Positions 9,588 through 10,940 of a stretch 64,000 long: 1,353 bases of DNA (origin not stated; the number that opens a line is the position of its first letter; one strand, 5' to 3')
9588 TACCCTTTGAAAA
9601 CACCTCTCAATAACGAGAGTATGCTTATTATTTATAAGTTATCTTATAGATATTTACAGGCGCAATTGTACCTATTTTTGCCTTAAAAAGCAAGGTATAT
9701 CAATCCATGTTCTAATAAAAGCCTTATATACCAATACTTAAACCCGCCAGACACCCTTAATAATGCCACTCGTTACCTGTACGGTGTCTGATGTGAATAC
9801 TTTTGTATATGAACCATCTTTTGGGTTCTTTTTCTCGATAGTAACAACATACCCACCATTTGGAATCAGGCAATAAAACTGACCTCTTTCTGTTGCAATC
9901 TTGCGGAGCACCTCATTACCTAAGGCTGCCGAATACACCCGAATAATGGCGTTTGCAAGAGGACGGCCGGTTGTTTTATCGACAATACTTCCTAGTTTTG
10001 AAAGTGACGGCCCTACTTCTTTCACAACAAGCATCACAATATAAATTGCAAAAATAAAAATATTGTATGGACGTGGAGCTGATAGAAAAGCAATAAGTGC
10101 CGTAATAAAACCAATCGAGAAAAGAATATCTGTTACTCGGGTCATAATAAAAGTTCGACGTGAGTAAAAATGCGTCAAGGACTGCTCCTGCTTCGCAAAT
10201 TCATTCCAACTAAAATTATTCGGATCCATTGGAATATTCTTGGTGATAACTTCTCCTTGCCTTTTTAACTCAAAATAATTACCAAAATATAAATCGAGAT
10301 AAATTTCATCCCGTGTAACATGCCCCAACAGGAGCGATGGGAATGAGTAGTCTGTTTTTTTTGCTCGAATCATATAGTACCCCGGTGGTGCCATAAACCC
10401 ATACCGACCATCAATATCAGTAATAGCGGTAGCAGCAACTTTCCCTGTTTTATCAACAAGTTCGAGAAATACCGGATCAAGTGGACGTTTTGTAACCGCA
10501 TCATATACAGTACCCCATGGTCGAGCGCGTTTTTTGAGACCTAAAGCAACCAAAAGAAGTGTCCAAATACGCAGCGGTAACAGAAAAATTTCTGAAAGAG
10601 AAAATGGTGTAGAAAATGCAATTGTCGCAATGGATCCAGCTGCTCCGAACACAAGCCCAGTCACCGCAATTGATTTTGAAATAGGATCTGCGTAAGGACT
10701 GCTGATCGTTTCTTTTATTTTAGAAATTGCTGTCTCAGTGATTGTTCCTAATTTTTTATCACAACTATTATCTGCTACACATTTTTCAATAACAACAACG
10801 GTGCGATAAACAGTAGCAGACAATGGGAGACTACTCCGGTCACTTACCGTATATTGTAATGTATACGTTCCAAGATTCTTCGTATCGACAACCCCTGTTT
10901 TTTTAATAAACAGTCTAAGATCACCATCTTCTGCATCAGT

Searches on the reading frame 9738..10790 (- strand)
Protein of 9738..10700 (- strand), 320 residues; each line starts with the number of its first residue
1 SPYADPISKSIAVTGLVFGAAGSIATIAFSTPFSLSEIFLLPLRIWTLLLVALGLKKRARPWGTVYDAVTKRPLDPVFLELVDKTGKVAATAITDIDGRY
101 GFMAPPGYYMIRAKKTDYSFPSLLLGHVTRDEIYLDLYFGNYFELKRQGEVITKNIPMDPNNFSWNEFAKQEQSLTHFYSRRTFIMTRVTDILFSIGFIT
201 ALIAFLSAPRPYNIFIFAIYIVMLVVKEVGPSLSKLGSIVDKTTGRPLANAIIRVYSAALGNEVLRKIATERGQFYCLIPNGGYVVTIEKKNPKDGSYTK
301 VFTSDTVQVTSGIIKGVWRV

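Call 8: search_protein_families(library=ncbifam, proteins=[window:9738-10700:-], max_evalue=1)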
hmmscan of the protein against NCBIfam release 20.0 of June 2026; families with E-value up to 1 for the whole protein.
window:9738-10700:- (320 aa): 1 family
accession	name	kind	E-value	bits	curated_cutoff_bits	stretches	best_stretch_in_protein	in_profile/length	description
NF058648.1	ECF_sub_HI1622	equivalog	0.029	14.3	100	0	79-106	44-71/180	NikL family nickel/cobalt ECF transporter subunit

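Call 26: predict_structure(alignment_id=A2)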
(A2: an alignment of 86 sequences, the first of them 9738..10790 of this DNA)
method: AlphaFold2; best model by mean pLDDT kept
length: 350 residues; sequences in the alignment: 86
mean_pLDDT: 85.3   pTM: 0.69
mean pLDDT of the five models: 85.3, 84.3, 83.5, 82.2, 74.6
residues with pLDDT >= 90: 198; 70-90: 93; 50-70: 56; < 50: 3
segments of 3 or more residues with pLDDT < 50: 61-63
pLDDT, mean of each block of 10 residues (from residue 1): 57 68 72 71 65 57 66 81 72 92 96 98 94 96 97 94 95 95 95 81 70 80 90 93 93 87 79 92 97 95 93 97 91 97 92
secondary structure, 60 per line:
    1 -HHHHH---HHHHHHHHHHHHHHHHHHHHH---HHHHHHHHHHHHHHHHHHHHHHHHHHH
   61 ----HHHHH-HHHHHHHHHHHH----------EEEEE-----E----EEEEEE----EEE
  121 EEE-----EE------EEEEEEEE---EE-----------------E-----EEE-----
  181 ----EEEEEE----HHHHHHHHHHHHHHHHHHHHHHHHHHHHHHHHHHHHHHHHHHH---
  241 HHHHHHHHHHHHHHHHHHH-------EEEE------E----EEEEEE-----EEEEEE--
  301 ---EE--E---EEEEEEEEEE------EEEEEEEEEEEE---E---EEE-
elements in order: H2-6 H10-30 H34-60 H65-69 H71-82 E93-97 E108-113 E118-123 E137-144 E173-175 E185-190 H195-237 H241-259 E267-270 E282-287 E293-298 E312-321 E328-339 E347-349

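Call 41: search_protein_representatives(alignment_id=A2)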
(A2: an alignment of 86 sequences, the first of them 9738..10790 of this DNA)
Query: 86 sequences, 399 profile positions. Proteins with E-value up to 0.001 (for the whole library): 6035; up to 1e-10: 3961; up to 1e-30: 2400. The best 150 are listed.
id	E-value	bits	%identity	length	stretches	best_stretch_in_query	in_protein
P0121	4.9e-155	533.0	-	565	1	61-399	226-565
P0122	3.1e-152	523.8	-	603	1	58-399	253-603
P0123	6.9e-150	516.1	-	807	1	37-399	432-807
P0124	3.0e-149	514.0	-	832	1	29-399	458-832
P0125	5.6e-149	513.1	-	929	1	47-399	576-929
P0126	9.4e-149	512.3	-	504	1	27-399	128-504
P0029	1.6e-148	511.6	-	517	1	58-399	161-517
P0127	1.6e-148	511.5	-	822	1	46-399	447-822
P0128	2.7e-148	510.8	-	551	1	58-399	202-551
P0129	4.3e-148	510.2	-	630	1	54-399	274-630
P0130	7.7e-148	509.3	-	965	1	40-399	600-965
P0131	1.1e-147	508.9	-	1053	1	48-399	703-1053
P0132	1.4e-147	508.5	-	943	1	37-399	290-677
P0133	1.5e-147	508.4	-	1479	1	49-399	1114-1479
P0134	1.6e-147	508.3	-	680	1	59-399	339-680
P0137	5.2e-147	506.6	-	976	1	28-399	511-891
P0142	1.1e-146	505.5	-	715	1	71-399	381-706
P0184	1.2e-140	485.7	-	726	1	48-399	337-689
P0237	6.3e-134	463.5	-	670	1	65-399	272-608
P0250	4.1e-133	460.8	-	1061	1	32-399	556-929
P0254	7.5e-133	460.0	-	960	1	41-399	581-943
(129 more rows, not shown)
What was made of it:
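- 2,400 cluster representatives at E<=1e-30 (call 41). Thousands of homologues exist (call 41).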

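Call 43: search_protein_families(library=pfam, proteins=[P0132, P0250, P0137, P0237, P0184, P0254, P0142], max_evalue=0.01)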
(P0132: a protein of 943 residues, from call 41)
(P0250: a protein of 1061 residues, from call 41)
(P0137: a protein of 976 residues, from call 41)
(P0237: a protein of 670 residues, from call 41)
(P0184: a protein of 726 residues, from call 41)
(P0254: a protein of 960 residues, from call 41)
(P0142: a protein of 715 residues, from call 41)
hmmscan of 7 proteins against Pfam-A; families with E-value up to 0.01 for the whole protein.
P0132 (943 aa): 6 families
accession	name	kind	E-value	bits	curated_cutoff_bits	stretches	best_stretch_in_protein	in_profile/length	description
PF02518.31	HATPase_c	-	9.3e-28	97.3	26.4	1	832-942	2-110/111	Histidine kinase-, DNA gyrase B-, and HSP90-like ATPase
PF13620.12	CarboxypepD_reg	-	9.9e-13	48.7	32.3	2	420-476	4-60/82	Carboxypeptidase regulatory-like domain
PF00512.31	HisKA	-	3.3e-08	33.9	26.9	1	728-783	11-63/66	His Kinase A (phospho-acceptor) domain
PF13715.12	CarbopepD_reg_2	-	4.4e-07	30.3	32.2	1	420-476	3-56/88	CarboxypepD_reg-like domain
PF14501.12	HATPase_c_5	-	5.5e-05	23.5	22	1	835-931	5-94/102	GHKL domain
PF17210.9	SdrD_B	-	0.0001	22.9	29.7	1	429-481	22-75/112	SdrD B-like domain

P0250 (1061 aa): 3 families
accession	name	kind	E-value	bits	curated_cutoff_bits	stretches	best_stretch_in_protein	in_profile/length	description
PF13620.12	CarboxypepD_reg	-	2.3e-10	41.1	32.3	1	670-725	2-57/82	Carboxypeptidase regulatory-like domain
PF17210.9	SdrD_B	-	0.00071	20.2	29.7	0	683-736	24-78/112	SdrD B-like domain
PF13715.12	CarbopepD_reg_2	-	0.0035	17.8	32.2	0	671-722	2-50/88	CarboxypepD_reg-like domain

P0137 (976 aa): 4 families
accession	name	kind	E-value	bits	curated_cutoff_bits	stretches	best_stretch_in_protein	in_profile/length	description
PF13620.12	CarboxypepD_reg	-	6.5e-09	36.5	32.3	2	635-690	4-59/82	Carboxypeptidase regulatory-like domain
PF13290.12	CHB_HEX_C_1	-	8.3e-09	35.7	22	1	159-227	1-67/67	Chitobiase/beta-hexosaminidase C-terminal domain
PF13287.12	Fn3_assoc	-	5.1e-08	33.3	23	1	170-230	1-59/59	Fn3 associated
PF17210.9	SdrD_B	-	0.0071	17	29.7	0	645-699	23-78/112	SdrD B-like domain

P0237 (670 aa): 2 families
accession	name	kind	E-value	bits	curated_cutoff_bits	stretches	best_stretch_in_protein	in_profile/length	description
PF13620.12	CarboxypepD_reg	-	1.7e-11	44.7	32.3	2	351-408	4-60/82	Carboxypeptidase regulatory-like domain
PF13715.12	CarbopepD_reg_2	-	1.5e-07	31.8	32.2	1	351-407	3-55/88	CarboxypepD_reg-like domain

P0184 (726 aa): 1 family
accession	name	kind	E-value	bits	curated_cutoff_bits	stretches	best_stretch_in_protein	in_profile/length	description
PF13715.12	CarbopepD_reg_2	-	9.6e-08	32.4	32.2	1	433-498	3-65/88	CarboxypepD_reg-like domain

P0254 (960 aa): 5 families
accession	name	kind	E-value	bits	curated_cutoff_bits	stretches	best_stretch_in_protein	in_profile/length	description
PF13290.12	CHB_HEX_C_1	-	7.9e-18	64.6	22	3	299-360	4-63/67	Chitobiase/beta-hexosaminidase C-terminal domain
PF13287.12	Fn3_assoc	-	2e-14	53.8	23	2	311-360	5-52/59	Fn3 associated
PF13620.12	CarboxypepD_reg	-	2.8e-12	47.3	32.3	2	686-743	4-60/82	Carboxypeptidase regulatory-like domain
PF13715.12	CarbopepD_reg_2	-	1.1e-08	35.4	32.2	1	686-744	3-57/88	CarboxypepD_reg-like domain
PF17210.9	SdrD_B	-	5.1e-06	27.1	29.7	1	696-754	23-81/112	SdrD B-like domain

P0142 (715 aa): 2 families
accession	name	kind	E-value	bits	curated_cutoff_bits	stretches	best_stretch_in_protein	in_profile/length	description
PF13620.12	CarboxypepD_reg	-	2.6e-11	44.2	32.3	1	450-505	4-59/82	Carboxypeptidase regulatory-like domain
PF17210.9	SdrD_B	-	2.1e-05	25.1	29.7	0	460-516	23-80/112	SdrD B-like domain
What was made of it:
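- On Sensor histidine kinase: Present only in the relative P0132 (call 43).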

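Call 45: find_encoding_contigs(protein=P0132, flank=6000, max_places=3)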
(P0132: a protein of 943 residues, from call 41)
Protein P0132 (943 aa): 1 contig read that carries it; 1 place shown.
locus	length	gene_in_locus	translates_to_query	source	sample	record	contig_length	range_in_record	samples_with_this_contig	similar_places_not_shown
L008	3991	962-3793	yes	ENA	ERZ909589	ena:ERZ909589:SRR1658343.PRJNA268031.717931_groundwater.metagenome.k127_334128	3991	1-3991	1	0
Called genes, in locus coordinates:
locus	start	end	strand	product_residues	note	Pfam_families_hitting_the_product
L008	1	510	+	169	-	?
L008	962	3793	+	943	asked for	PF13620:CarboxypepD_reg, PF13715:CarbopepD_reg_2 (faint), PF00512:HisKA, PF02518:HATPase_c, PF14501:HATPase_c_5 (faint)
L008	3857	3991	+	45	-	?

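Call 52: find_related_loci(query=A2, collection=genome_contigs, flank=5000)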
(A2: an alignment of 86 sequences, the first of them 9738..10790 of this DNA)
Query A2 (350 aa) in genome_contigs; peptide patterns used: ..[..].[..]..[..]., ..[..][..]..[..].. (x = any residue, [..] = any of these).
539 stretches matched a pattern; 506 encode a relative of the query (tblastn E <= 1e-3); the best 80 are kept; 80 distinct loci.
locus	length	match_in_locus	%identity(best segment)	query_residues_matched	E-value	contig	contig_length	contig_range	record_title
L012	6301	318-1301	60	22-350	1e-135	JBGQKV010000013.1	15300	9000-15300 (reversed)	MAG: Candidatus Paceibacteria bacterium isolate OBJ2_061818_050_53 k141_1532961_length_15300_cov_8.0651, whole genome sh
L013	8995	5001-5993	57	16-350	7e-129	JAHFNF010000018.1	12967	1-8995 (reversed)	MAG: Candidatus Nomurabacteria bacterium isolate nzgw474 NODE_1130_length_12968_cov_3.921927, whole genome shotgun seque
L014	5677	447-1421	58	22-350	9e-129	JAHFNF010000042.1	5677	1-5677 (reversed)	MAG: Candidatus Nomurabacteria bacterium isolate nzgw474 NODE_6762_length_5678_cov_3.617959, whole genome shotgun sequen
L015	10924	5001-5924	55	38-350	6e-122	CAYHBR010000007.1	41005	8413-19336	MAG TPA_asm: uncultured Candidatus Saccharibacteria bacterium isolate ERP119702_co2_74 genome assembly, contig: NODE_367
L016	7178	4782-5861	49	4-350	4e-114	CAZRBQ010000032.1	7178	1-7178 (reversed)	MAG TPA_asm: uncultured Candidatus Saccharibacteria bacterium isolate SRP278252_co1_244 genome assembly, contig: NODE_19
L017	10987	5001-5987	52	21-350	1e-113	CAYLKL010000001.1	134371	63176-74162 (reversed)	MAG TPA_asm: uncultured Candidatus Saccharibacteria bacterium isolate SRP285395_co2_102 genome assembly, contig: NODE_12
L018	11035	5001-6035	52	4-350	6e-112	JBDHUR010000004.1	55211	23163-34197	MAG: Candidatus Paceibacteria bacterium isolate AS-MESO-3CA.210 NODE_2299_length_55211_cov_6.989789, whole genome shotgu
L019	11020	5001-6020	50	4-345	2e-111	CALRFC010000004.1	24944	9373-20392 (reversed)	MAG: Candidatus Nomurabacteria bacterium isolate Ike-100m-33 genome assembly, contig: Ike-100-c682, whole genome shotgun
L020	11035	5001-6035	50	4-350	4e-110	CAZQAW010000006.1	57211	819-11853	MAG TPA_asm: uncultured Candidatus Saccharibacteria bacterium isolate SRP286056_co1_162 genome assembly, contig: NODE_51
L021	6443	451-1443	52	14-350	5e-108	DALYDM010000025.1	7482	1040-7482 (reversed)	MAG TPA_asm: Candidatus Paceibacterota bacterium isolate CTOTU14227 NODE_2623_length_7482_cov_5.318433, whole genome sho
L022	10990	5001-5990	50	13-346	5e-108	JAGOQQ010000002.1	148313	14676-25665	MAG: Candidatus Paceibacterota bacterium isolate Gw_Bodden_bin_112 Gw_Bodden_129_length_148313_cov_18.016985, whole geno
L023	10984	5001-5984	49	17-345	2e-107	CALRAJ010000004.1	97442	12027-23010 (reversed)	MAG: Candidatus Taylorbacteria bacterium isolate CH-Oct18-75 genome assembly, contig: CH-Oct18-C144, whole genome shotgu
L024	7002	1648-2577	53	37-350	1e-106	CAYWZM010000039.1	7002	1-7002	MAG TPA_asm: uncultured Candidatus Saccharibacteria bacterium isolate SRP135725_co1_187 genome assembly, contig: NODE_16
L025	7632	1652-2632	49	17-344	2e-106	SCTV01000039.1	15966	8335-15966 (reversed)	MAG: Patescibacteria group bacterium isolate FW305_bin.8 FW305_bin.8-19662, whole genome shotgun sequence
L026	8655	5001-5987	48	21-350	7e-105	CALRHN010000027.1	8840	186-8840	MAG: Candidatus Nomurabacteria bacterium isolate Ike-100m-35 genome assembly, contig: Ike-100-c2893, whole genome shotgu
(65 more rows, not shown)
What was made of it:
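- The best 80 loci are titled Paceibacteria, Nomurabacteria, Taylorbacteria, Minisyncoccia, 'Saccharibacteria' or Patescibacteria group, apart from a few generic 'bacterium'/'uncultured bacterium' records (call 52).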

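Call 71: search_solved_structures(query=A2, max_evalue=1, show_alignments=1)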
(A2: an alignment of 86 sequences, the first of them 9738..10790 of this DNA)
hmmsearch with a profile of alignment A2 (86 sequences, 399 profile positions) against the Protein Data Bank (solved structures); distinct sequences matched with E-value up to 1: 3.
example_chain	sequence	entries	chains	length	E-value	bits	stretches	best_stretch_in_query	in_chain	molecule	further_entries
9c7v_B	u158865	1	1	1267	0.003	20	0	152-195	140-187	BOS complex subunit NOMO2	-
1uwy_A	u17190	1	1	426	0.0045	19.4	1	316-381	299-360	CARBOXYPEPTIDASE M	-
1xne_A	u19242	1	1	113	0.77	12.1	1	210-275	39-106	hypothetical protein PF0469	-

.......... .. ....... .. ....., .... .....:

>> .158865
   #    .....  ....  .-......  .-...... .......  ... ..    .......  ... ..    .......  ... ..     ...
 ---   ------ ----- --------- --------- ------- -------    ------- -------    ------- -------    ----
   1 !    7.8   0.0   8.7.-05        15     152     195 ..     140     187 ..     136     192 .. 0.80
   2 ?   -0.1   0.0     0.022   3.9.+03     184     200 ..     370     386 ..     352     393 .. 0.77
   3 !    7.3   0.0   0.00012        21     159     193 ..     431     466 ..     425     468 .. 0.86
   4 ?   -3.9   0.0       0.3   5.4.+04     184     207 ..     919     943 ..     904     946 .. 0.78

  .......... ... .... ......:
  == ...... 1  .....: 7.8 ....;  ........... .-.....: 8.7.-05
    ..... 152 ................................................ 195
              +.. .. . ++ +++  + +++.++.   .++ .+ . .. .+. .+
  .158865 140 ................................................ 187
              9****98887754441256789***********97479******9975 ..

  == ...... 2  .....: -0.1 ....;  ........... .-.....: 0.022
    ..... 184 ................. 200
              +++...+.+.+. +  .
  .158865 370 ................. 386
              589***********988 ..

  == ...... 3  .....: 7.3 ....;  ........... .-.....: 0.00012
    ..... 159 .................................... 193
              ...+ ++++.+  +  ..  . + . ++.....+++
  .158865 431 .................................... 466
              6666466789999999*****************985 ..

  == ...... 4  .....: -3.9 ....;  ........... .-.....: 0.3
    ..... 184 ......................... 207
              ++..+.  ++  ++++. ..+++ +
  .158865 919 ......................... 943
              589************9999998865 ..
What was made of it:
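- Closest known: Beta-sandwich-plus-membrane-helix envelope proteins. Different: The match covers only one sandwich, and there is no sequence homology beyond PF13620-level similarity (call 71).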
